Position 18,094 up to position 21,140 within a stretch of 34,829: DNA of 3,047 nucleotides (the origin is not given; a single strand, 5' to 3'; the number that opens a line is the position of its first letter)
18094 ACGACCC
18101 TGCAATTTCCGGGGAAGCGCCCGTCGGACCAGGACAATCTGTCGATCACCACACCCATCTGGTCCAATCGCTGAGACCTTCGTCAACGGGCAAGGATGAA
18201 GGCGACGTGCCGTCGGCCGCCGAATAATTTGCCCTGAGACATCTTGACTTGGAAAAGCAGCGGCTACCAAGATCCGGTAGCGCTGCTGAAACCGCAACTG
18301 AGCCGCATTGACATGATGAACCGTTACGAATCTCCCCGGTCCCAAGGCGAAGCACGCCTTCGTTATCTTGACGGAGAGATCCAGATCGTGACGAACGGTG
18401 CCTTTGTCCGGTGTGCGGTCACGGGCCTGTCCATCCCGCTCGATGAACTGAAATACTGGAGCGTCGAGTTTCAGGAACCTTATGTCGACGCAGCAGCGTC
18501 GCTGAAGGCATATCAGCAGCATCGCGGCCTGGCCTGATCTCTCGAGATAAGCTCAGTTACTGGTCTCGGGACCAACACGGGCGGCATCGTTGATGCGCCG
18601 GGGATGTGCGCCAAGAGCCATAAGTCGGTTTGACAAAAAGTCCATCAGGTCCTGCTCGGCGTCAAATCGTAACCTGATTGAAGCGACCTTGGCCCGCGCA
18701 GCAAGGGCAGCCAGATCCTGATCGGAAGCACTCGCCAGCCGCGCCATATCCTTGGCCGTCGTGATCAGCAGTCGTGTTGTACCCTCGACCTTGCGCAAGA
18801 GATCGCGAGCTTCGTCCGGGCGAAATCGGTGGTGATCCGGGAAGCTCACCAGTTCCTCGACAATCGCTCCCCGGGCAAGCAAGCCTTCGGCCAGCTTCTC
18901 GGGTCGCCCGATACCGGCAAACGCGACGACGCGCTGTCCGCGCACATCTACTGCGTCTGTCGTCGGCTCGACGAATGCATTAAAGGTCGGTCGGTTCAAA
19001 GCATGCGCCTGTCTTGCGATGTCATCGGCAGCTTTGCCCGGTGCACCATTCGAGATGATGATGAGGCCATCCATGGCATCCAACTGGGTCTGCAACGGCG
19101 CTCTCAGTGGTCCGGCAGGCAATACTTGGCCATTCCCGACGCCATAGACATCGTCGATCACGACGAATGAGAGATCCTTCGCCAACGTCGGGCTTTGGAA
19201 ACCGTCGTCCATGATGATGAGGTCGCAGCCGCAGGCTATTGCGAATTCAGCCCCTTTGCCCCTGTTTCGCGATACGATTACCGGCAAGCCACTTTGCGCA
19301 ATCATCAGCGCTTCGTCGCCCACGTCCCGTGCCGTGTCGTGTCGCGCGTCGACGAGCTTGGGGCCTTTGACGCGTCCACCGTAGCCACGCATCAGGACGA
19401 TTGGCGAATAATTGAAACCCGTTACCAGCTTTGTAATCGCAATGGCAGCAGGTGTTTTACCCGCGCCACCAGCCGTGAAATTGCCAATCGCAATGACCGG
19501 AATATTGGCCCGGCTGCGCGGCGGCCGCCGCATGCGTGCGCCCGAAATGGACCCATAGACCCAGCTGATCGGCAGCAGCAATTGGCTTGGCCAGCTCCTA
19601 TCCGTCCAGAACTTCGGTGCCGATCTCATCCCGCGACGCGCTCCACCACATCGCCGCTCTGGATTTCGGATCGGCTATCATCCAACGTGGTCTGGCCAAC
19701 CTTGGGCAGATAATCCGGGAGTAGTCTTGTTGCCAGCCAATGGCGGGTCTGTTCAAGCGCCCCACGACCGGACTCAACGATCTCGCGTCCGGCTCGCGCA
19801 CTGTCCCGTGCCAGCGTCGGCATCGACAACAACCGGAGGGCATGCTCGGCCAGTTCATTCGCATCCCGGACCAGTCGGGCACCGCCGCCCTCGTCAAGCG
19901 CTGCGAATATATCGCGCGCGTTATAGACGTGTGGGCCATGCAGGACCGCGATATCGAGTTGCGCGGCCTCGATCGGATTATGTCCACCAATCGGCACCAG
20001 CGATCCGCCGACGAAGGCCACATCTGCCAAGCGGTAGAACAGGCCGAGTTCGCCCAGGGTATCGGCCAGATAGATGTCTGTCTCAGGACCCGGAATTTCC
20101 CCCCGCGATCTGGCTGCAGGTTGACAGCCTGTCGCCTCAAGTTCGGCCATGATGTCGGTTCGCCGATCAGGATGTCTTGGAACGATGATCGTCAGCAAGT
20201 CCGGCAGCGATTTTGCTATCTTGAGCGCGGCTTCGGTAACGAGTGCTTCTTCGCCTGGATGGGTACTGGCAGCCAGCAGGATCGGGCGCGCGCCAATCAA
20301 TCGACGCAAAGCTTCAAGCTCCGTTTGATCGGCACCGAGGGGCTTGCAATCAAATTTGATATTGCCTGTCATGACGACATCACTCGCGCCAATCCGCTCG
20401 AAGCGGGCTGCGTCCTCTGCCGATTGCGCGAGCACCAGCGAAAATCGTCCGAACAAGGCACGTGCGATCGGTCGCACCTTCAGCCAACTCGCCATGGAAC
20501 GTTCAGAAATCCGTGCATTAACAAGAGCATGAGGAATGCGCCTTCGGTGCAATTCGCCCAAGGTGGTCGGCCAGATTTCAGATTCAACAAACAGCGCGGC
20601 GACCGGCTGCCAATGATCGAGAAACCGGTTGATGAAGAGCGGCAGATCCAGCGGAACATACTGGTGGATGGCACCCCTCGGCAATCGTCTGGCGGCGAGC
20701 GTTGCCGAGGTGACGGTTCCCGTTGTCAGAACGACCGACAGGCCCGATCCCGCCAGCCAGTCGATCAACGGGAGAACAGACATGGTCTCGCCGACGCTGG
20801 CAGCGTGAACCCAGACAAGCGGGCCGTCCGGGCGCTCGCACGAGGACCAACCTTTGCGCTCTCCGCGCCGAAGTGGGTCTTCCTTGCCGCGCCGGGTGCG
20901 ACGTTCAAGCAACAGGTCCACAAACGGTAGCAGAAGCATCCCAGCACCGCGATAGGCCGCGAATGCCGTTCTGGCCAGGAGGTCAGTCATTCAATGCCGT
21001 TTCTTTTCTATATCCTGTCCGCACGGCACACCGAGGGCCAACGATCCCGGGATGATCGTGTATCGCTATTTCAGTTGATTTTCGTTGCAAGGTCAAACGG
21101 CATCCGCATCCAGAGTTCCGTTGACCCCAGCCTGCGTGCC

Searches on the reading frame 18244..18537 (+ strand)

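Call 7: search_protein_families(library=pfam, proteins=[window:18244-18537:+], max_evalue=1)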
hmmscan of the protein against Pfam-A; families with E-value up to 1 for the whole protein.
window:18244-18537:+ (97 aa): 2 families
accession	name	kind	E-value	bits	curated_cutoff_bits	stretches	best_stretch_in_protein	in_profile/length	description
PF09866.14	DUF2093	-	8.2e-22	76.8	25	1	48-88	1-41/42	Uncharacterized protein conserved in bacteria (DUF2093)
PF03550.21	LolB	-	0.014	15.9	23.7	1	32-92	48-105/151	Outer membrane lipoprotein LolB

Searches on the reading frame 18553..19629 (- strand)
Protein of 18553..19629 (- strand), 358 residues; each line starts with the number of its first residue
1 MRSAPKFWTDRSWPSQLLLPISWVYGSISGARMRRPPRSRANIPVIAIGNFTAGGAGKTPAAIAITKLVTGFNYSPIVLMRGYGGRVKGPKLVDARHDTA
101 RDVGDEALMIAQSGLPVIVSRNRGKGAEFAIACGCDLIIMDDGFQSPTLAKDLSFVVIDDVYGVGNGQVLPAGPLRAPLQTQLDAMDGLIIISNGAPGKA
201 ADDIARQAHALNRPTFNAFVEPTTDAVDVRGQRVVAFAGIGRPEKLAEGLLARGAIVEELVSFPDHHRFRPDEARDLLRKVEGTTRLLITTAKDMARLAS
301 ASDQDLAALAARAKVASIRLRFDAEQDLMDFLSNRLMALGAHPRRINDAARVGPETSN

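Call 7: search_protein_families(library=pfam, proteins=[window:18553-19629:-], max_evalue=1)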
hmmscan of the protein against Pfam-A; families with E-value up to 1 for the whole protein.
window:18553-19629:- (358 aa): 3 families
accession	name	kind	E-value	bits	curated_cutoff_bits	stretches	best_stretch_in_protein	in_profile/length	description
PF02606.20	LpxK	-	8.2e-82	275.4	27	1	16-335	3-326/328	Tetraacyldisaccharide-1-P 4'-kinase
PF02602.20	HEM4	-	0.043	13.4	27.5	1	228-318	112-202/231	Uroporphyrinogen-III synthase HemD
PF23182.1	PABC_AtC3H46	-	0.097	13.4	27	1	290-315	32-59/66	AtC3H46 PABC domain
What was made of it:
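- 18553..19629 (-): lpxK (tetraacyldisaccharide 4'-kinase). Intact, and overlaps the waaA stop. Pfam LpxK, 8e-82 (call 7).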

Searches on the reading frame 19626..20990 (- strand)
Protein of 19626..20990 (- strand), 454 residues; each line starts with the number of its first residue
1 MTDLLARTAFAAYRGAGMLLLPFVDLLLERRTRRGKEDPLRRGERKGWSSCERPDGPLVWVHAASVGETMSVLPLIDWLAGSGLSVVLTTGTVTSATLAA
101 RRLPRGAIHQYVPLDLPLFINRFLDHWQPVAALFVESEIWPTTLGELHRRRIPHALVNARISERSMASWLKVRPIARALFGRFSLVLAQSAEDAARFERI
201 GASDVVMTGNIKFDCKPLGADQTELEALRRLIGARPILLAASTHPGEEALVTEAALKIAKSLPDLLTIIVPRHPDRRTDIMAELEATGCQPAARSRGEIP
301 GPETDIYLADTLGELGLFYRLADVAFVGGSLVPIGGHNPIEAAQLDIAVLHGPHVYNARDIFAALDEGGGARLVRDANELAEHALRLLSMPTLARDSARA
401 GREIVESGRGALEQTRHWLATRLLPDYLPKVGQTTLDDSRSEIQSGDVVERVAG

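Call 7: search_protein_families(library=pfam, proteins=[window:19626-20990:-], max_evalue=1)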
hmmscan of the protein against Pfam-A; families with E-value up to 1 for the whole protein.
window:19626-20990:- (454 aa): 2 families
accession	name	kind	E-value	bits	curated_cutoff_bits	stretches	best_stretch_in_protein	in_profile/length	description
PF04413.22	Glycos_transf_N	-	6.1e-59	199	23.9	1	43-214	4-178/179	3-Deoxy-D-manno-octulosonic-acid transferase (kdotransferase)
PF13524.12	Glyco_trans_1_2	-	0.063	13.7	25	1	341-407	69-131/144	Glycosyl transferase-like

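Call 9: find_related_loci(query=window:19626-20990:-, collection=genome_contigs, flank=6000)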
Query window:19626-20990:- (454 aa) in genome_contigs; peptide patterns used: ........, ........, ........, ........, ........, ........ (x = any residue, [..] = any of these).
536 stretches matched a pattern; 377 encode a relative of the query (tblastn E <= 1e-3); the best 80 are kept; 80 distinct loci.
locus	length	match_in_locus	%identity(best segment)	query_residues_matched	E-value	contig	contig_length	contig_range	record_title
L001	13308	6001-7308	62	1-440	8e-166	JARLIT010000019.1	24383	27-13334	MAG: Ancalomicrobiaceae bacterium isolate MAG_BA230 MetaBAT2_Bin_230_sub_Anoxic_k141_53993, whole genome shotgun sequenc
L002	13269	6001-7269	55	1-423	2e-138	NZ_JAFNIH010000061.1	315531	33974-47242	Pinisolibacter aquiterrae strain B13 NODE_4_length_315531_cov_138.474496, whole genome shotgun sequence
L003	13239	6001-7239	49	3-415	5e-127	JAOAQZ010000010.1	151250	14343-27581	MAG: Cohaesibacter sp. isolate McBI.23 contig_42396, whole genome shotgun sequence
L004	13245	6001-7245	51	1-415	8e-125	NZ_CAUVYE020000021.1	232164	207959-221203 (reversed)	MAG: uncultured Cohaesibacter sp. isolate f306c1c0-5305-492a-912c-c8933785287f contig_21, whole genome shotgun sequence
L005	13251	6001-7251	52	9-425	5e-123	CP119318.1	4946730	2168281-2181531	MAG: Candidatus Kaistia colombiensis isolate MAG_2176 chromosome, complete genome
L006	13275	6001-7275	49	1-425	1e-122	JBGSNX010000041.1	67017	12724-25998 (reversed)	MAG: Salaquimonas sp. isolate JTS-AC266 k141_895314, whole genome shotgun sequence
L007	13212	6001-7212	51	13-416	8e-122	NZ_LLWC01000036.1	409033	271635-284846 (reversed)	Polycladidibacter hongkongensis strain UST20140214-015B contig_3, whole genome shotgun sequence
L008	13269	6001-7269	47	3-425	1e-121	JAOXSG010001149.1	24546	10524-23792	MAG: Cohaesibacter sp. isolate R2S4C5D_S45.004 k141_758131, whole genome shotgun sequence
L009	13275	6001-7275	48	1-425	3e-121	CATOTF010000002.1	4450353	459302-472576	MAG: uncultured Rhizobiaceae bacterium isolate 549a7c9a-40e5-4b7f-bccc-05cc6f8e5008 genome assembly, contig: contig_2, w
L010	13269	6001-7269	47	3-425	3e-121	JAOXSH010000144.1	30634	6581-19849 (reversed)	MAG: Cohaesibacter sp. isolate R2S4C2D_S42.004 k141_445491, whole genome shotgun sequence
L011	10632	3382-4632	52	9-425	1e-120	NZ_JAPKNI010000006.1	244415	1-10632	Kaistia defluvii strain JCM 18034 RM71_6, whole genome shotgun sequence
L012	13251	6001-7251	52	9-425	2e-119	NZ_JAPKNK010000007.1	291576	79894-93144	Kaistia nematophila strain K-TC2 Strain2_1a_7, whole genome shotgun sequence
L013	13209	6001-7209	53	13-415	1e-118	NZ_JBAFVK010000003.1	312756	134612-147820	Xanthobacter autotrophicus strain 7C Contig003, whole genome shotgun sequence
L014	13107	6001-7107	55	13-381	2e-118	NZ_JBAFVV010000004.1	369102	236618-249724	Xanthobacter autotrophicus DSM 431 strain 14g Contig004, whole genome shotgun sequence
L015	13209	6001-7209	52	13-415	3e-116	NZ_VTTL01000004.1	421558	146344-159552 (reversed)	Xanthobacter oligotrophicus strain 29k NODE_4_length_421558, whole genome shotgun sequence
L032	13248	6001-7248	50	2-415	5e-112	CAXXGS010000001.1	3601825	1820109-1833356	MAG: uncultured Rhodobium sp. isolate 13e7df09-a853-47d7-8979-71106150c361 genome assembly, contig: contig_1, whole geno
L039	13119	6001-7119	51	22-392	1e-109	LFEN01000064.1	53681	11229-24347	MAG: Alphaproteobacteria bacterium casp-alpha2 cas-m590, whole genome shotgun sequence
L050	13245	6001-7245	49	13-426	9e-108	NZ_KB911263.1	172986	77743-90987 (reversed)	Hyphomicrobium zavarzinii ATCC 27496 strain ZV-622 F812DRAFT_scaffold00009.9, whole genome shotgun sequence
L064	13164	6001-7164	51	10-391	7e-106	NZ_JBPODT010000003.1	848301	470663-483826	Microbaculum sp. FT89 NODE_3_length_848301_cov_371.966444, whole genome shotgun sequence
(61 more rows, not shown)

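Call 37: find_related_loci(query=window:19626-20990:-, collection=metagenome_contigs, flank=4000)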
Query window:19626-20990:- (454 aa) in metagenome_contigs; peptide patterns used: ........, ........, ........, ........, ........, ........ (x = any residue, [..] = any of these).
449 stretches matched a pattern; 247 encode a relative of the query (tblastn E <= 1e-3); the best 80 are kept; 80 distinct loci.
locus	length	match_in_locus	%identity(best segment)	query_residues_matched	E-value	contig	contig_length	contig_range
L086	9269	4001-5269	56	1-423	9e-139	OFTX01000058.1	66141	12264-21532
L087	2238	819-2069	52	9-425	2e-130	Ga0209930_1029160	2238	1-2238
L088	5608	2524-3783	52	6-425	5e-122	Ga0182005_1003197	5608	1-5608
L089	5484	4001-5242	53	1-415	9e-121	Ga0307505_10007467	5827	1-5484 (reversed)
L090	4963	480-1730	51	9-425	6e-121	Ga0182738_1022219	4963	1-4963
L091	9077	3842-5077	49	13-424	1e-119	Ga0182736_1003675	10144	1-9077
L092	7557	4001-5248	49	1-415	2e-118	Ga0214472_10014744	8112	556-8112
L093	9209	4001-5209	48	13-415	9e-117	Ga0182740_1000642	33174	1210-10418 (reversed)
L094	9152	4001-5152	54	34-415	9e-116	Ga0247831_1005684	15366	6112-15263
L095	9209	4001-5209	48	13-415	9e-116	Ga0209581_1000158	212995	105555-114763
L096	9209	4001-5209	48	13-415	9e-116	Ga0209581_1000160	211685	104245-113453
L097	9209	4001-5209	51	13-415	2e-115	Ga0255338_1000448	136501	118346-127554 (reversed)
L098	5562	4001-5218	47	10-415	5e-114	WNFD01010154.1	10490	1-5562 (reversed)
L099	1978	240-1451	51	13-414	5e-121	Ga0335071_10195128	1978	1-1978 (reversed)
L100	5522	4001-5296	49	1-436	3e-113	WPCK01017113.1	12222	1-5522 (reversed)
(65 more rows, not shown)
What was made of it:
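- Tried and rejected: A JGI metagenome scan for closer relatives: best hit 56% WaaA identity, so nothing useful (call 37).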

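Call 38: search_protein_families(library=ncbifam, proteins=[L064:3401-5281:+, L032:3401-5311:+, L039:3369-5228:+, L050:2264-4168:+, L002:5115-6008:+], max_evalue=1e-20)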
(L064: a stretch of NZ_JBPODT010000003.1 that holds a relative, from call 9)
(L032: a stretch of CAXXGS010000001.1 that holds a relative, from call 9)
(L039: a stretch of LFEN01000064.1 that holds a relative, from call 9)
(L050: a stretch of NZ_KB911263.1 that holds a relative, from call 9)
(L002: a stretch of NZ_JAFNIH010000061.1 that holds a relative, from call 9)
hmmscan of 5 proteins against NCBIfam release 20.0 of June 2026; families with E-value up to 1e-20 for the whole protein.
L064:3401-5281:+ (626 aa): 96 families (the best 25 are shown)
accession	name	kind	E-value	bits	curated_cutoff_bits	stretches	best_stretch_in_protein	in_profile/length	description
TIGR02203.1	MsbA_lipidA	equivalog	2.8e-157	524.7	602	1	42-598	13-570/572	lipid A export permease/ATP-binding protein MsbA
TIGR02204.1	MsbA_rel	hypoth_equivalog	1.4e-131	440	780.4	1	39-598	14-576/576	ABC transporter, permease/ATP-binding protein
NF008381.0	PRK11176.1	equivalog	5.9e-129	431.1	867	1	21-599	4-581/582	lipid A ABC transporter ATP-binding protein/permease MsbA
NF052233.1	CphA_assoc_ABC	equivalog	1.9e-118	396.9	880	1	21-600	164-746/766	cyanophycin metabolism-associated ABC transporter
TIGR00958.1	3a01208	subfamily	3.6e-116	389.2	874.6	1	40-593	158-710/711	antigen peptide transporter 2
NF045513.1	HepA_fam_ABC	equivalog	1.1e-114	384.1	725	1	71-598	80-610/610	heterocyst formation ABC transporter subunit HepA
NF010178.0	PRK13657.1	equivalog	8.5e-109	364.6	733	1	117-601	90-574/588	glucan ABC transporter ATP-binding protein/ permease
TIGR01846.1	type_I_sec_HlyB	subfamily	7.5e-105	351.7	725.55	1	40-598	136-693/694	type I secretion system permease/ATPase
TIGR02857.1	CydD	equivalog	7.4e-91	305.7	435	1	64-568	24-528/529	thiol reductant ABC exporter subunit CydD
TIGR01192.1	chvA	subfamily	2e-88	297.5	585.4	1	61-596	37-569/585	glucan export ABC transporter ATP-binding protein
TIGR01193.1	bacteriocin_ABC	subfamily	4.5e-86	289.9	523.85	1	41-594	154-706/708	peptide cleavage/export ABC transporter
TIGR03796.1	NHLM_micro_ABC1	equivalog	9.4e-86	288.5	853.3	1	45-593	156-708/710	NHLP family bacteriocin export ABC transporter peptidase/permease/ATPase subunit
TIGR03375.1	type_I_sec_LssB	subfamily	1.9e-85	287.6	693.1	1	70-586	176-691/696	type I secretion system permease/ATPase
NF008055.0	PRK10789.1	equivalog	2.6e-84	283.7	845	1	81-598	56-572/590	SmdA family multidrug ABC transporter permease/ATP-binding protein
TIGR03797.1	NHLM_micro_ABC2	equivalog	3e-81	273.9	709.4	1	48-597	141-685/686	NHLP bacteriocin export ABC transporter permease/ATPase subunit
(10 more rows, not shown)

L032:3401-5311:+ (636 aa): 98 families (the best 25 are shown)
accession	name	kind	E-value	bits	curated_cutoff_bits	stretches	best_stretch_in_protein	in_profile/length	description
TIGR02203.1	MsbA_lipidA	equivalog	7.7e-157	523.2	602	1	45-607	8-571/572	lipid A export permease/ATP-binding protein MsbA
TIGR02204.1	MsbA_rel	hypoth_equivalog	1.8e-126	423.2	780.4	1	42-606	9-576/576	ABC transporter, permease/ATP-binding protein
NF008381.0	PRK11176.1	equivalog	1.7e-125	419.7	867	1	53-607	27-581/582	lipid A ABC transporter ATP-binding protein/permease MsbA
TIGR00958.1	3a01208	subfamily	3.8e-116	389.1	874.6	1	45-601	155-710/711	antigen peptide transporter 2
NF052233.1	CphA_assoc_ABC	equivalog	2e-114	383.6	880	1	48-614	181-752/766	cyanophycin metabolism-associated ABC transporter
NF045513.1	HepA_fam_ABC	equivalog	2.2e-110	369.9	725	1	86-606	90-610/610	heterocyst formation ABC transporter subunit HepA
TIGR01846.1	type_I_sec_HlyB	subfamily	2.9e-105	353.1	725.55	1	64-605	152-692/694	type I secretion system permease/ATPase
NF010178.0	PRK13657.1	equivalog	7.5e-105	351.6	733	1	59-613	27-578/588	glucan ABC transporter ATP-binding protein/ permease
TIGR02857.1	CydD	equivalog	4.4e-95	319.6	435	1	54-577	6-529/529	thiol reductant ABC exporter subunit CydD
TIGR03796.1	NHLM_micro_ABC1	equivalog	1.2e-89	301.4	853.3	1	51-601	155-708/710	NHLP family bacteriocin export ABC transporter peptidase/permease/ATPase subunit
NF008055.0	PRK10789.1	equivalog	7.7e-84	282.2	845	1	63-615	28-581/590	SmdA family multidrug ABC transporter permease/ATP-binding protein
TIGR01192.1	chvA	subfamily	2.3e-80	270.9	585.4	1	57-605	25-570/585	glucan export ABC transporter ATP-binding protein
TIGR03375.1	type_I_sec_LssB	subfamily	5.9e-80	269.4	693.1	1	69-593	167-690/696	type I secretion system permease/ATPase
NF008056.1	PRK10790.1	equivalog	3.3e-78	263.6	746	1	53-609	27-579/584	SmdB family multidrug efflux ABC transporter permease/ATP-binding protein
TIGR01193.1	bacteriocin_ABC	subfamily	7e-78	262.8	523.85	1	69-602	174-706/708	peptide cleavage/export ABC transporter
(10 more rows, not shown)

L039:3369-5228:+ (619 aa): 95 families (the best 25 are shown)
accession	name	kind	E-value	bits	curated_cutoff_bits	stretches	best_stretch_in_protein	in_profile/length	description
TIGR02203.1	MsbA_lipidA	equivalog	9.7e-182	605.4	602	1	37-606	3-572/572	lipid A export permease/ATP-binding protein MsbA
NF008381.0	PRK11176.1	equivalog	3e-158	527.8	867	1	27-605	4-581/582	lipid A ABC transporter ATP-binding protein/permease MsbA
TIGR02204.1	MsbA_rel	hypoth_equivalog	4.3e-147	491.2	780.4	1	36-604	6-576/576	ABC transporter, permease/ATP-binding protein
NF052233.1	CphA_assoc_ABC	equivalog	4.9e-133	445.1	880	1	23-612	160-752/766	cyanophycin metabolism-associated ABC transporter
NF045513.1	HepA_fam_ABC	equivalog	4.9e-126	421.6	725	1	84-604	90-610/610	heterocyst formation ABC transporter subunit HepA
TIGR00958.1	3a01208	subfamily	4.3e-122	408.7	874.6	1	31-599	148-710/711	antigen peptide transporter 2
NF010178.0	PRK13657.1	equivalog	3.4e-110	369.2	733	1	54-614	23-581/588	glucan ABC transporter ATP-binding protein/ permease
TIGR01846.1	type_I_sec_HlyB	subfamily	3.5e-105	352.8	725.55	1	64-603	154-692/694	type I secretion system permease/ATPase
TIGR03796.1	NHLM_micro_ABC1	equivalog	1e-102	344.7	853.3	1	34-599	140-708/710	NHLP family bacteriocin export ABC transporter peptidase/permease/ATPase subunit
TIGR03375.1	type_I_sec_LssB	subfamily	5.8e-94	315.7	693.1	1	58-590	157-689/696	type I secretion system permease/ATPase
TIGR02857.1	CydD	equivalog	4.6e-92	309.7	435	1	50-574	4-528/529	thiol reductant ABC exporter subunit CydD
NF008055.0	PRK10789.1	equivalog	1.6e-91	307.5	845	1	40-616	11-584/590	SmdA family multidrug ABC transporter permease/ATP-binding protein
TIGR01192.1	chvA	subfamily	1.1e-90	304.9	585.4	1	129-600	96-567/585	glucan export ABC transporter ATP-binding protein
TIGR03797.1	NHLM_micro_ABC2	equivalog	5.3e-90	302.8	709.4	1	24-603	115-685/686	NHLP bacteriocin export ABC transporter permease/ATPase subunit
NF008056.1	PRK10790.1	equivalog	1.9e-80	271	746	1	100-610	76-582/584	SmdB family multidrug efflux ABC transporter permease/ATP-binding protein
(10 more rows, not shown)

L050:2264-4168:+ (634 aa): 70 families (the best 25 are shown)
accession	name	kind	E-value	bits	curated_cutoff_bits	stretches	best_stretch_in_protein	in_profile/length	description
TIGR02203.1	MsbA_lipidA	equivalog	2.4e-154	515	602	1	55-617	6-569/572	lipid A export permease/ATP-binding protein MsbA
TIGR02204.1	MsbA_rel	hypoth_equivalog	1.2e-130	436.9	780.4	1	52-618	11-576/576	ABC transporter, permease/ATP-binding protein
NF008381.0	PRK11176.1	equivalog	2.4e-122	409.2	867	1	85-618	47-580/582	lipid A ABC transporter ATP-binding protein/permease MsbA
NF045513.1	HepA_fam_ABC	equivalog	1.2e-113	380.7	725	1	102-612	95-604/610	heterocyst formation ABC transporter subunit HepA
NF010178.0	PRK13657.1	equivalog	2.6e-110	369.6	733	1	62-624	19-577/588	glucan ABC transporter ATP-binding protein/ permease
NF052233.1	CphA_assoc_ABC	equivalog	4.1e-107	359.4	880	1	35-620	157-746/766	cyanophycin metabolism-associated ABC transporter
TIGR00958.1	3a01208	subfamily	6e-98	328.9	874.6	1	41-614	140-711/711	antigen peptide transporter 2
TIGR01846.1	type_I_sec_HlyB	subfamily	1.2e-94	318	725.55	1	51-617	128-692/694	type I secretion system permease/ATPase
TIGR03796.1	NHLM_micro_ABC1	equivalog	4.1e-92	309.5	853.3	1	55-615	146-710/710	NHLP family bacteriocin export ABC transporter peptidase/permease/ATPase subunit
TIGR01192.1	chvA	subfamily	4.8e-85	286.3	585.4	1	177-624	131-578/585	glucan export ABC transporter ATP-binding protein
NF008055.0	PRK10789.1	equivalog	8.2e-84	282.1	845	1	55-621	8-575/590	SmdA family multidrug ABC transporter permease/ATP-binding protein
TIGR03375.1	type_I_sec_LssB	subfamily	4.2e-83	279.8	693.1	1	59-604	148-689/696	type I secretion system permease/ATPase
TIGR03797.1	NHLM_micro_ABC2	equivalog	6.3e-82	276.1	709.4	1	52-618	125-686/686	NHLP bacteriocin export ABC transporter permease/ATPase subunit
NF008364.0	PRK11160.1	equivalog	1.2e-80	271.8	630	1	106-615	64-573/575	heme ABC transporter ATP-binding protein/permease CydC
TIGR02857.1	CydD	equivalog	1.9e-78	264.7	435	1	74-589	14-529/529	thiol reductant ABC exporter subunit CydD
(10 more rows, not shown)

L002:5115-6008:+ (297 aa): 0 families
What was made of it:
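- Closest known: MsbA, the lipid A-core flippase. Same: Intact syntenic homologues have MsbA as their best family (call 38).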

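Call 42: search_protein_families(library=pfam, proteins=[L064:5253-5981:+, L002:5115-6008:+, L013:5270-5968:+, L005:5202-5987:+, L003:5005-5754:+], max_evalue=0.001)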
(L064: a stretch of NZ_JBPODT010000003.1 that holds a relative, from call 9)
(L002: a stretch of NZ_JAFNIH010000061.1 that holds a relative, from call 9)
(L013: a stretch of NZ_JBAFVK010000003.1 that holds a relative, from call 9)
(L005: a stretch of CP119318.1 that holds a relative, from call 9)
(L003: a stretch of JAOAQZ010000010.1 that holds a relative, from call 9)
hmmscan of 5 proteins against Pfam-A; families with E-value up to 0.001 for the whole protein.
L064:5253-5981:+ (242 aa): 1 family
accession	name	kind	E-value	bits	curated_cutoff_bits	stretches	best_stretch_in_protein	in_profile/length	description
PF04028.18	DUF374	-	8.5e-21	73.8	26.8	1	78-147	4-66/69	Domain of unknown function (DUF374)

L002:5115-6008:+ (297 aa): 1 family
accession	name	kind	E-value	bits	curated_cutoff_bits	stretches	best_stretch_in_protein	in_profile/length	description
PF04028.18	DUF374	-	4e-18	65.2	26.8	1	135-202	7-66/69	Domain of unknown function (DUF374)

L013:5270-5968:+ (232 aa): 1 family
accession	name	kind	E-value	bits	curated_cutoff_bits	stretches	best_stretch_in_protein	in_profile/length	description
PF04028.18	DUF374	-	5.6e-20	71.1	26.8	1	66-138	3-67/69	Domain of unknown function (DUF374)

L005:5202-5987:+ (261 aa): 1 family
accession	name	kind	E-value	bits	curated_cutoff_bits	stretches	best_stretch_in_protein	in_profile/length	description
PF04028.18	DUF374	-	1.6e-16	60.1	26.8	1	95-164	3-64/69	Domain of unknown function (DUF374)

L003:5005-5754:+ (249 aa): 1 family
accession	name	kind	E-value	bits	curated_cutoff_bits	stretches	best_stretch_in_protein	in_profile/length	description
PF04028.18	DUF374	-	6.4e-16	58.1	26.8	1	87-156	6-67/69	Domain of unknown function (DUF374)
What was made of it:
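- Closest known: Hyphomicrobiales loci without msbA between DUF4170 and waaA. Different: Those loci show no msbA trace and usually carry a DUF374 gene directly upstream of waaA (call 42).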
